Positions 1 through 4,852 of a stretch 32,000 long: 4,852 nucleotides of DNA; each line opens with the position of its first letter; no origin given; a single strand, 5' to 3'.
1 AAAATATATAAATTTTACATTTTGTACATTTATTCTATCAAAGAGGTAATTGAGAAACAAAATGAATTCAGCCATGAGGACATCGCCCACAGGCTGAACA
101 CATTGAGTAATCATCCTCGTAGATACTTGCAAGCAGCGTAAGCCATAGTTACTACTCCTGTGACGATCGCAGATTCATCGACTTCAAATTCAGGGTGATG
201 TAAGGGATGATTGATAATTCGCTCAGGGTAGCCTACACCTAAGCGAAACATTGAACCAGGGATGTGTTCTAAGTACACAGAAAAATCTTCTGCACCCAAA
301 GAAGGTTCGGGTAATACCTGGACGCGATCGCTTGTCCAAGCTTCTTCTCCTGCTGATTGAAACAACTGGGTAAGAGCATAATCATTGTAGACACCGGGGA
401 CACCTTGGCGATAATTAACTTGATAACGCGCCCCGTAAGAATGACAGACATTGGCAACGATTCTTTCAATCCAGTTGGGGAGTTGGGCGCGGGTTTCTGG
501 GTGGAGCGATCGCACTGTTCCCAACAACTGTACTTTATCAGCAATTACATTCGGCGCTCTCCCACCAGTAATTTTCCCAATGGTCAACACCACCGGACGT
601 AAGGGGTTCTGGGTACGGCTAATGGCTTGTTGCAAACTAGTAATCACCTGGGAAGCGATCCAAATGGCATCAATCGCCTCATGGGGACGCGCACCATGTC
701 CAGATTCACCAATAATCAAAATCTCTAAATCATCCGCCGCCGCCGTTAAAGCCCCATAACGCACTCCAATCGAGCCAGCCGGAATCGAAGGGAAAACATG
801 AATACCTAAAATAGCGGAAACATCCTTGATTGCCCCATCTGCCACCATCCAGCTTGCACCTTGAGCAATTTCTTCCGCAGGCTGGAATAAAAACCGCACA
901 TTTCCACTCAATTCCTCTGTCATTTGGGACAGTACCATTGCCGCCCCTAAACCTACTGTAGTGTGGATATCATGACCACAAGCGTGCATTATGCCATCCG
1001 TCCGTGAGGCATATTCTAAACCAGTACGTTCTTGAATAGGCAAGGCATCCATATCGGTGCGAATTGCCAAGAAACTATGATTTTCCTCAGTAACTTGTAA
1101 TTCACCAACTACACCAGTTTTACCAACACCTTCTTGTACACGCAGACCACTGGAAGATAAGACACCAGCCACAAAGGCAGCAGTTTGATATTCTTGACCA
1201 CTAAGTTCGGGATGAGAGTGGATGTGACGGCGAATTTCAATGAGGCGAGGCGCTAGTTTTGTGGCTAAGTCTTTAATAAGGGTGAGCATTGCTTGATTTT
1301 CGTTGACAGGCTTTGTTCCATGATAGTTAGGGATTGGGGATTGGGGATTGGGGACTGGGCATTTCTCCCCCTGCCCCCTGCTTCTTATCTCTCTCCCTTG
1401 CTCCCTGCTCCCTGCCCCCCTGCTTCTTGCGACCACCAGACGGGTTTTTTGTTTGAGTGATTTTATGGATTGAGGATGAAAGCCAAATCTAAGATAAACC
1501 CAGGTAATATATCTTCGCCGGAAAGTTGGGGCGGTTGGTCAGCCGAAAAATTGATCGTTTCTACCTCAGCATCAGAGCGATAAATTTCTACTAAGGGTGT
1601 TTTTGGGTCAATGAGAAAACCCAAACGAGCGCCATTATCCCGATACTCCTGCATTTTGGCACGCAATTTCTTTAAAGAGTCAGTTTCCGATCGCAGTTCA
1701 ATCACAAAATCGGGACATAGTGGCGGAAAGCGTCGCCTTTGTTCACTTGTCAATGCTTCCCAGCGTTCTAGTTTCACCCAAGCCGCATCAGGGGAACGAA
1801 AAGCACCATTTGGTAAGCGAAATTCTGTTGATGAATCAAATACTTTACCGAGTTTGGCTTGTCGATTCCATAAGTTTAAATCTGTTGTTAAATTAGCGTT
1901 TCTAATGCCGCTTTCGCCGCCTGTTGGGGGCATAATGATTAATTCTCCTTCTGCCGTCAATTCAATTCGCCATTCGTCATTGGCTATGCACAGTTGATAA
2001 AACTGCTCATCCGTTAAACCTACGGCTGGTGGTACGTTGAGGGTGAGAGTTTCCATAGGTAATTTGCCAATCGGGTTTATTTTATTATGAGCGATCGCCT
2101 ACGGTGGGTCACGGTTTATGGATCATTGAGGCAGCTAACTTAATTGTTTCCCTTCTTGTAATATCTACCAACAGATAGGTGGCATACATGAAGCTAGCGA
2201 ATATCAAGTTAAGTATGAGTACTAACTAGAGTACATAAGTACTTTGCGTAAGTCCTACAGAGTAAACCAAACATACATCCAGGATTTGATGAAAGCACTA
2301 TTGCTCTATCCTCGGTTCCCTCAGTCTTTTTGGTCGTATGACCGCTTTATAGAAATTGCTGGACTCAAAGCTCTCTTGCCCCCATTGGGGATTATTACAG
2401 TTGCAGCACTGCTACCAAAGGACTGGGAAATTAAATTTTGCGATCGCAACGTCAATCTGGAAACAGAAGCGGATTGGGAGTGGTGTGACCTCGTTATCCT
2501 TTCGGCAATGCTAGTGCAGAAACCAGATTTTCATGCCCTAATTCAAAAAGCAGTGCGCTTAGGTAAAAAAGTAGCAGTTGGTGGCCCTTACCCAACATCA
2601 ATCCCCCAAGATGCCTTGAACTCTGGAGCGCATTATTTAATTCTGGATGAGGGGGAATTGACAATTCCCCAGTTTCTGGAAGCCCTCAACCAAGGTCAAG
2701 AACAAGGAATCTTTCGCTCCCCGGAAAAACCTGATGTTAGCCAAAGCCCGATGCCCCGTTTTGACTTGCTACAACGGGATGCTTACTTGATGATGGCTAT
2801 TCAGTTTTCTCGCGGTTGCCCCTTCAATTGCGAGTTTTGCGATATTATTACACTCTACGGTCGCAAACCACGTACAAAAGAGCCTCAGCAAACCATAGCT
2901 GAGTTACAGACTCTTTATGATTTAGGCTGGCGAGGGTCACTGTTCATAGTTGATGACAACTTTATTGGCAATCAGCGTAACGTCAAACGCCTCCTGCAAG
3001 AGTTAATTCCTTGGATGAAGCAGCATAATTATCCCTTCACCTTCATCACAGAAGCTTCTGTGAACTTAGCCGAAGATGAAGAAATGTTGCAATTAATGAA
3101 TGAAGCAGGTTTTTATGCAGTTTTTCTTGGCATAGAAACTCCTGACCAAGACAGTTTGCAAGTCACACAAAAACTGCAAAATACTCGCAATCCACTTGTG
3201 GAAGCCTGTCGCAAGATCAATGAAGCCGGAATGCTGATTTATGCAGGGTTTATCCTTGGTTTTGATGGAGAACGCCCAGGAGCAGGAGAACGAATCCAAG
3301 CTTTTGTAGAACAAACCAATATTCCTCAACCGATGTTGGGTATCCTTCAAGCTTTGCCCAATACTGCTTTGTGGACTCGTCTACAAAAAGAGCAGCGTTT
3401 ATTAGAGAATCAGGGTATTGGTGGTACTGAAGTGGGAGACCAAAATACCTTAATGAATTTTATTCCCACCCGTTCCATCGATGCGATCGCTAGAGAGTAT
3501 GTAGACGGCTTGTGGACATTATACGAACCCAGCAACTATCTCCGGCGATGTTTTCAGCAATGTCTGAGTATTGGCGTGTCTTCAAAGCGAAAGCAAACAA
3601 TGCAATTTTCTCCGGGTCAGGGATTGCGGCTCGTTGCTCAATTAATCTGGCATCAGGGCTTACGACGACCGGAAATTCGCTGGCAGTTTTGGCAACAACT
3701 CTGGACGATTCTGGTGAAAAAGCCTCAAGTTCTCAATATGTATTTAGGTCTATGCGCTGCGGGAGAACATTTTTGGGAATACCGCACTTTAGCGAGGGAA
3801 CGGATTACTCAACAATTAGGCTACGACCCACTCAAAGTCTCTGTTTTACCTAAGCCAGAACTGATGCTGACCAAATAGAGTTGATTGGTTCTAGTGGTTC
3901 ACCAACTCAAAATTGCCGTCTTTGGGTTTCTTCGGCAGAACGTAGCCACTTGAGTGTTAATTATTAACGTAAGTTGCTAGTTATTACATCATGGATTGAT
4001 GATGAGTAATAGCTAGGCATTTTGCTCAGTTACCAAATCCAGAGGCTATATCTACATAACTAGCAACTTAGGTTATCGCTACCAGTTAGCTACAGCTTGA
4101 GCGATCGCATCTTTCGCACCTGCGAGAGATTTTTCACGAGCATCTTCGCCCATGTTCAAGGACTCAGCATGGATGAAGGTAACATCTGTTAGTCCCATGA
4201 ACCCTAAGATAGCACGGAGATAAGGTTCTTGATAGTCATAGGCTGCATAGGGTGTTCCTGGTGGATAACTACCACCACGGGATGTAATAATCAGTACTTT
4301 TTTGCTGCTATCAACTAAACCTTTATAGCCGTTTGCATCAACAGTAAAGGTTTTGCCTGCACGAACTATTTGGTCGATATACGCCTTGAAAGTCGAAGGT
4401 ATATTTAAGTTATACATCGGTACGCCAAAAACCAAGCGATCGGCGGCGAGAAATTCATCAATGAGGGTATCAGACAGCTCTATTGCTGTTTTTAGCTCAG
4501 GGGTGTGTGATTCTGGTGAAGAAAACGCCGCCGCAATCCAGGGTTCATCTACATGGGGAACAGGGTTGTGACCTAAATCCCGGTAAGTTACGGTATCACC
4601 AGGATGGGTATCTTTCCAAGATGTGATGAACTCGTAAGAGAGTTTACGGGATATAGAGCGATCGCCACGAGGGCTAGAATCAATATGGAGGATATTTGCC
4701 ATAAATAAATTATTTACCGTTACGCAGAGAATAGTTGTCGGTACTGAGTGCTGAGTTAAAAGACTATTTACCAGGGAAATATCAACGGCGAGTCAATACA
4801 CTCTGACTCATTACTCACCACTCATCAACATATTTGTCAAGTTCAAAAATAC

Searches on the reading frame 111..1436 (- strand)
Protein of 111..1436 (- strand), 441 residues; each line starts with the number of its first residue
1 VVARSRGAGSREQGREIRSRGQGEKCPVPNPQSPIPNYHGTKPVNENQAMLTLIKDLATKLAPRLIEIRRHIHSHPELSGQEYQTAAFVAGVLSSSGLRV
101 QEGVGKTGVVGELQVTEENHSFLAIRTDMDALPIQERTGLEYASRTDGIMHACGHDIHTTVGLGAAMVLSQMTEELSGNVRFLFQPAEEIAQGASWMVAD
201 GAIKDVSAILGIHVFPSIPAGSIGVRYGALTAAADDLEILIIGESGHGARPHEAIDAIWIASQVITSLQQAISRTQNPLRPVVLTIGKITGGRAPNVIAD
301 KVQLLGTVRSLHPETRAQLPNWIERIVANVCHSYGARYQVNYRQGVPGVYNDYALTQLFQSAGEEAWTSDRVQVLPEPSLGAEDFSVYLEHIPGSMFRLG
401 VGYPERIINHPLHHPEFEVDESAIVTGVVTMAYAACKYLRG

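Call 75: search_protein_families(library=pfam, proteins=[window:111-1436:-], max_evalue=0.00001)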
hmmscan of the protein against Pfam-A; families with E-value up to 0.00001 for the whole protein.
window:111-1436:- (441 aa): 2 families
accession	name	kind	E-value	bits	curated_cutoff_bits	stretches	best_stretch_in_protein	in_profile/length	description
PF01546.33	Peptidase_M20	-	1.2e-42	146.6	24.6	1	124-434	1-203/206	Peptidase family M20/M25/M40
PF07687.19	M20_dimer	-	5.7e-14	52.4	21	1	238-333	10-105/107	Peptidase dimerisation domain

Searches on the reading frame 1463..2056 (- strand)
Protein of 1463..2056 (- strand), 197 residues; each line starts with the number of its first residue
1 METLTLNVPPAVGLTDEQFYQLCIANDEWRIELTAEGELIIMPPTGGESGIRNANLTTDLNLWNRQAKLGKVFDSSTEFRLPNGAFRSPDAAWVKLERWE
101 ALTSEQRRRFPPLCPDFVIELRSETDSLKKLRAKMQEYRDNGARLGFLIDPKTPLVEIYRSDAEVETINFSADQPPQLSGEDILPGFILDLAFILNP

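Call 75: search_protein_families(library=pfam, proteins=[window:1463-2056:-], max_evalue=0.00001)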
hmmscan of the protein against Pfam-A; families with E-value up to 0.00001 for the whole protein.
window:1463-2056:- (197 aa): 1 family
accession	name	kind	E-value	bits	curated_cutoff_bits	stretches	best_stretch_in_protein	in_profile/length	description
PF05685.18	Uma2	-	6.1e-48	163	27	1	17-191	2-171/172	Putative restriction endonuclease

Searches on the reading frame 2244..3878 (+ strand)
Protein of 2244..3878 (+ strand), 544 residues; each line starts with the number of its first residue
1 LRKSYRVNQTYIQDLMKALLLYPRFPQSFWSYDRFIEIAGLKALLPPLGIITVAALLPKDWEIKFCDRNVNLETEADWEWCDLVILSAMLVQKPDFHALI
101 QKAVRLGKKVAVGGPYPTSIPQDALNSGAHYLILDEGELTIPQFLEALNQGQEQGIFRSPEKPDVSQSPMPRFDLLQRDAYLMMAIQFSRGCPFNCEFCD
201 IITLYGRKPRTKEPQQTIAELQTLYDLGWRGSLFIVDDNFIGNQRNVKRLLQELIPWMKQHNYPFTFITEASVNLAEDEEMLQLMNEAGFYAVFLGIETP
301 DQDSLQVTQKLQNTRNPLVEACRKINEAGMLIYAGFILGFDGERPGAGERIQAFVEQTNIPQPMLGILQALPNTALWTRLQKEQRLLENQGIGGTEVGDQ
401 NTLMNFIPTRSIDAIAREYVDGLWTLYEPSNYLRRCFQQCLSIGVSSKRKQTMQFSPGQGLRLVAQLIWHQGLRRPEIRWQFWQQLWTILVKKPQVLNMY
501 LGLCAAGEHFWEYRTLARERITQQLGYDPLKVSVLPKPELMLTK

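Call 27: search_protein_families(library=pfam, proteins=[window:2244-3878:+], max_evalue=0.001)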
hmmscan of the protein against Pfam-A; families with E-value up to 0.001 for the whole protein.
window:2244-3878:+ (544 aa): 3 families
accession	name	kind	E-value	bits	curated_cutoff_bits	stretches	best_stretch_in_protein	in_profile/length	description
PF13282.11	DUF4070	-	1.6e-48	164.9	22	1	374-522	1-143/144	Domain of unknown function (DUF4070)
PF04055.27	Radical_SAM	-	2.6e-14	54.2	29.5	1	186-343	1-154/166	Radical SAM superfamily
PF02310.24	B12-binding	-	1.2e-11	44.9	32.1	1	42-144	9-120/121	B12 binding domain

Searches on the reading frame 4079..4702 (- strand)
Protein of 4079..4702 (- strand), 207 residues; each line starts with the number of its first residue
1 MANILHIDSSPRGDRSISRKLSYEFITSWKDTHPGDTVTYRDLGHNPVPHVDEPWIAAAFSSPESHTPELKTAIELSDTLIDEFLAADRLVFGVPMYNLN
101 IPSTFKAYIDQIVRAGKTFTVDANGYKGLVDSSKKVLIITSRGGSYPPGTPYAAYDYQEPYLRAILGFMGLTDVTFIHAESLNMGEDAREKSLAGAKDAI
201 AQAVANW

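Call 27: search_protein_families(library=pfam, proteins=[window:4079-4702:-], max_evalue=0.001)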
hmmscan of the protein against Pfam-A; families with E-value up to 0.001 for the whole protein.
window:4079-4702:- (207 aa): 2 families
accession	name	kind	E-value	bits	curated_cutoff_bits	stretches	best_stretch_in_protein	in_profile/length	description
PF02525.22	Flavodoxin_2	-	3.6e-53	180.7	27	1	3-202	2-196/198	Flavodoxin-like fold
PF03358.20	FMN_red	-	5.9e-06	26.4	24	1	4-121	3-99/152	NADPH-dependent FMN reductase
